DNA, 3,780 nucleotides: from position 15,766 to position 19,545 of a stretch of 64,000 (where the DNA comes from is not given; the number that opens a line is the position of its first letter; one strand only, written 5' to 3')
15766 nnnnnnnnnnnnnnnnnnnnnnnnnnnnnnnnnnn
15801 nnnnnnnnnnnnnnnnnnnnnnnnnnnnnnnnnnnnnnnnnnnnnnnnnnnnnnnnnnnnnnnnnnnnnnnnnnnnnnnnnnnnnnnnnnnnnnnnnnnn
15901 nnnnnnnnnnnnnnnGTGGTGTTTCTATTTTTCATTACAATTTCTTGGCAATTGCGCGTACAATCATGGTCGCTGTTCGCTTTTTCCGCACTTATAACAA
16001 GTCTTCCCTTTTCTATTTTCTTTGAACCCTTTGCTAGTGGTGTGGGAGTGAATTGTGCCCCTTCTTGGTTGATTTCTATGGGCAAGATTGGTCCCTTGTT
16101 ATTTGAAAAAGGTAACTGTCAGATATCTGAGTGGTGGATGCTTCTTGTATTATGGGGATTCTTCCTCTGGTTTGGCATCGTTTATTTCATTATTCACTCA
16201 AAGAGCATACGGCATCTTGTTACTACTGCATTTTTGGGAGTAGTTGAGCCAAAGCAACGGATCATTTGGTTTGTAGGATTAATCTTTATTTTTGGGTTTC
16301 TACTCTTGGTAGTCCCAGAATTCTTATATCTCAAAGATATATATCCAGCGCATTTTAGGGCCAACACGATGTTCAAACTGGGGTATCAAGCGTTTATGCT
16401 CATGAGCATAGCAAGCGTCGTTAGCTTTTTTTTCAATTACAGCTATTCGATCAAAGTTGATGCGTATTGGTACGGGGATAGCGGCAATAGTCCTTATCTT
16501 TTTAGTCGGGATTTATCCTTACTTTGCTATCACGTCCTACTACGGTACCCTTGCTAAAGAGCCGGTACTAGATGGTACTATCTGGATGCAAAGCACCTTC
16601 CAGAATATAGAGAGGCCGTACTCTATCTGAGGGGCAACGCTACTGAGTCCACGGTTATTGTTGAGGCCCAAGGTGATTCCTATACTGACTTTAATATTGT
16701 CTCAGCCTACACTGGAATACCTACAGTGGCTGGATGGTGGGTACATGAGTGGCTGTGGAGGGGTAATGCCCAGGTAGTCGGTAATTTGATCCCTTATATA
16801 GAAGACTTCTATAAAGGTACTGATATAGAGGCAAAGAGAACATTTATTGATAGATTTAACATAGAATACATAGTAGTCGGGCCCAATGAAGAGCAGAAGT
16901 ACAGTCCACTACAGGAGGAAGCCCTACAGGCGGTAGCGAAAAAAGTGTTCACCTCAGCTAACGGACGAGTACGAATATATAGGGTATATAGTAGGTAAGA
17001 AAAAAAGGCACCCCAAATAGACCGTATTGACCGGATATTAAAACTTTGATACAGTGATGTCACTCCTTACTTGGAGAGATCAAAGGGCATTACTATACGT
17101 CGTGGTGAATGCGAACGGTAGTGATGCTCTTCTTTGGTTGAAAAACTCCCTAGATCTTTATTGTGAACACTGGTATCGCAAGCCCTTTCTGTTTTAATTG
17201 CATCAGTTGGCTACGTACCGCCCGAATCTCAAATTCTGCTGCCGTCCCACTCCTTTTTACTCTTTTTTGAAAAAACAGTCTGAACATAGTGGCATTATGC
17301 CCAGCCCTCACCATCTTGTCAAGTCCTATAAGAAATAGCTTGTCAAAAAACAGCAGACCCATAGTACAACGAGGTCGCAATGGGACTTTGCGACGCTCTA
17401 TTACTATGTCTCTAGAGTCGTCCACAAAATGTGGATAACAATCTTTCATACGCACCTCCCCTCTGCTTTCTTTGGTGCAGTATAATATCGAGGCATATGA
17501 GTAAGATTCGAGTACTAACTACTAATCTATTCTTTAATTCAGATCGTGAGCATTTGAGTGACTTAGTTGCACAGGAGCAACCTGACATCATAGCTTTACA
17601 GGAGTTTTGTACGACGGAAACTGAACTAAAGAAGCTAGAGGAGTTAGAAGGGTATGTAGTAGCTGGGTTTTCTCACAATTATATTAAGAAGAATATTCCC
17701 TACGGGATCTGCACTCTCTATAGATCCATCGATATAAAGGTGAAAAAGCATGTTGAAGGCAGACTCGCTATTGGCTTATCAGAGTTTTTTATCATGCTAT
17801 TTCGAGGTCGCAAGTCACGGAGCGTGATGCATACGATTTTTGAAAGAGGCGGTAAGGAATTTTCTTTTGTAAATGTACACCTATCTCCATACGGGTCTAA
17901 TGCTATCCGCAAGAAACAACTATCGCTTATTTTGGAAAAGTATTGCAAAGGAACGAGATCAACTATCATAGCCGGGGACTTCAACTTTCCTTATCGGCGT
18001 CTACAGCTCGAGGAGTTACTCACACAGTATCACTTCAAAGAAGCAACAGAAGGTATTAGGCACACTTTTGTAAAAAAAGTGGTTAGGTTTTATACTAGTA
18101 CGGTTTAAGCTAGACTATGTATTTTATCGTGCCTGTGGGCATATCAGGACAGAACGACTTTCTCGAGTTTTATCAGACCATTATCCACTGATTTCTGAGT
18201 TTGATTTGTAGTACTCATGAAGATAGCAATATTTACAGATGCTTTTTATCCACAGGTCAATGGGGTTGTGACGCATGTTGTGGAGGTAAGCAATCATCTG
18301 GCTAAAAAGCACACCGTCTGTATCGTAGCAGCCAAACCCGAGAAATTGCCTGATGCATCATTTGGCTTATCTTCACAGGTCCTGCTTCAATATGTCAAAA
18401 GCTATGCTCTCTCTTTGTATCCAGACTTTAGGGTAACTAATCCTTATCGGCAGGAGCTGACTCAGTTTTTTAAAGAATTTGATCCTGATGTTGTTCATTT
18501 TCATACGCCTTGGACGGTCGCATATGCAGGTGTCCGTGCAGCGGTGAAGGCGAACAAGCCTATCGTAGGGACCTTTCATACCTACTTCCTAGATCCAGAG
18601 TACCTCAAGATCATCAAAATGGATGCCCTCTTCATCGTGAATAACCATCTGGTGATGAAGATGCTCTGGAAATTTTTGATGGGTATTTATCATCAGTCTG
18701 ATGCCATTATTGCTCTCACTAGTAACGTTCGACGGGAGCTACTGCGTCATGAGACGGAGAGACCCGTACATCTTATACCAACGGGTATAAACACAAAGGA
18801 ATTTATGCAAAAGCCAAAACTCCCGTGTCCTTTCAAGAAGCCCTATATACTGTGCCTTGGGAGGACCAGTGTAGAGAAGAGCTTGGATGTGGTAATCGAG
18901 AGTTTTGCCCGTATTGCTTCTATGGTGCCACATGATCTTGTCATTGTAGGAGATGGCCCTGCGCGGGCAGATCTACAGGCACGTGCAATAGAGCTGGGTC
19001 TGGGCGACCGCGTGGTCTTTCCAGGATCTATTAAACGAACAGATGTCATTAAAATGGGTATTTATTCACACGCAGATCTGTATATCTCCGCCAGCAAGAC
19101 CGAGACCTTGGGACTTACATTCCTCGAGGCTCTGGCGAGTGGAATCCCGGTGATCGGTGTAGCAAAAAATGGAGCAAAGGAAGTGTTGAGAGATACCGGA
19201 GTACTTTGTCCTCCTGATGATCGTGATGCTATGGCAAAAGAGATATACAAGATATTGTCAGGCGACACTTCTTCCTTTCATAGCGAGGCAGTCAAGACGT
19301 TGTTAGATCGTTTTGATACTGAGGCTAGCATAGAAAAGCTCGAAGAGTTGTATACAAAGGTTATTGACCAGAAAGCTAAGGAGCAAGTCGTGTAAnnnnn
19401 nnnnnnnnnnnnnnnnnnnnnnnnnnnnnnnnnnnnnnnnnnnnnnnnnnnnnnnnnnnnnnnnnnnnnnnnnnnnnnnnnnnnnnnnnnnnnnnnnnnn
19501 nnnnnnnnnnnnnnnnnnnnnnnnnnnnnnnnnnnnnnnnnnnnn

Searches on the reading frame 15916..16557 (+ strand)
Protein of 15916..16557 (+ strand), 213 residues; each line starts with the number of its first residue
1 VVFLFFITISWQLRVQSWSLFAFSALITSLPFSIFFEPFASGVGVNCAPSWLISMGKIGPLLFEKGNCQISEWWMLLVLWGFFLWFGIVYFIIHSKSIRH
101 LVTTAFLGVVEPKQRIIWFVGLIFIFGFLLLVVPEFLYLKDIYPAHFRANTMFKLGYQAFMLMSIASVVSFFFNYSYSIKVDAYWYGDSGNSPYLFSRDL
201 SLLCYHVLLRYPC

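Call 12: search_protein_families(library=pfam, proteins=[window:15916-16557:+], max_evalue=0.01)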
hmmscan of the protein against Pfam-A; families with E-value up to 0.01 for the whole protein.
window:15916-16557:+ (213 aa): 1 family
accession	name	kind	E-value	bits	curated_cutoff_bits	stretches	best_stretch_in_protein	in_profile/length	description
PF10060.15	DUF2298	-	1.5e-15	57.6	27.8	2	112-162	438-487/488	Uncharacterized membrane protein (DUF2298)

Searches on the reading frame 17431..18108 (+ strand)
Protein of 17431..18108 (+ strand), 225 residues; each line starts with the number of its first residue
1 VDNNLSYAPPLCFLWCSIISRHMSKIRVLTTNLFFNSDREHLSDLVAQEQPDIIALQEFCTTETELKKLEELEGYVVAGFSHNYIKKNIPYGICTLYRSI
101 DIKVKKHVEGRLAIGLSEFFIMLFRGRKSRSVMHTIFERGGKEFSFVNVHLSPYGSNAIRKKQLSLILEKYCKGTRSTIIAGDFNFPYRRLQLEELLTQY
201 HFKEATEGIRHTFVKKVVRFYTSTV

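Call 12: search_protein_families(library=pfam, proteins=[window:17431-18108:+], max_evalue=0.01)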
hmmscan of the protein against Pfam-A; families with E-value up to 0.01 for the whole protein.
window:17431-18108:+ (225 aa): 2 families
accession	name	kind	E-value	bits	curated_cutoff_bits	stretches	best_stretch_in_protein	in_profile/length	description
PF03372.29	Exo_endo_phos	-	3.9e-11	43.6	24.5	1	31-198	3-168/225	Endonuclease/Exonuclease/phosphatase family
PF22669.2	Exo_endo_phos2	-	0.002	18.2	27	1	40-195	12-190/288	Endonuclease/Exonuclease/phosphatase family 2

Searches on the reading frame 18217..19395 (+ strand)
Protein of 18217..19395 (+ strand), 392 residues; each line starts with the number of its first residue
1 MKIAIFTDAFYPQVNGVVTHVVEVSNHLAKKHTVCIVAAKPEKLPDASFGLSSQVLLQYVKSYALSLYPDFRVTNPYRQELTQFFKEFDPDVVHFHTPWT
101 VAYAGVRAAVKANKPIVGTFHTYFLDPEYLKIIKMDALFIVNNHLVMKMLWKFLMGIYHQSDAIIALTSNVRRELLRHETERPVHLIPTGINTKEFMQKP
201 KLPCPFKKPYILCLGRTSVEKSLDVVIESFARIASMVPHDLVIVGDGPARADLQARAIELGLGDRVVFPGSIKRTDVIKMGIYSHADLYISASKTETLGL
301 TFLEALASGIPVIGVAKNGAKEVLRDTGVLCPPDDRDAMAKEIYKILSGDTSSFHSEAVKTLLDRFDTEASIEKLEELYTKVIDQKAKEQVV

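Call 62: search_protein_families(library=pfam, proteins=[window:18217-19395:+], max_evalue=0.001)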
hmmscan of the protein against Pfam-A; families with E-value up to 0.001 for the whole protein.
window:18217-19395:+ (392 aa): 6 families
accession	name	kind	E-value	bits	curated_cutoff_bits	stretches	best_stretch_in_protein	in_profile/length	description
PF00534.26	Glycos_transf_1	-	1.7e-30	106.3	26.4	1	199-350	6-159/172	Glycosyl transferases group 1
PF13439.12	Glyco_transf_4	-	9.5e-30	104.3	28.5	1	14-194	1-169/170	Glycosyltransferase Family 4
PF13692.12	Glyco_trans_1_4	-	5.2e-28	98.5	27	1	209-348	2-141/142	Glycosyl transferases group 1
PF20706.3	GT4-conflict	-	1.7e-12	47.4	26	1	167-343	157-336/385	Family 4 Glycosyltransferase in conflict systems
PF13579.12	Glyco_trans_4_4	-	1.9e-12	48.3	29.7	1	15-190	1-158/158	Glycosyl transferase 4-like domain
PF13477.12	Glyco_trans_4_2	-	4.6e-06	27.3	23.4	1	18-121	10-107/139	Glycosyl transferase 4-like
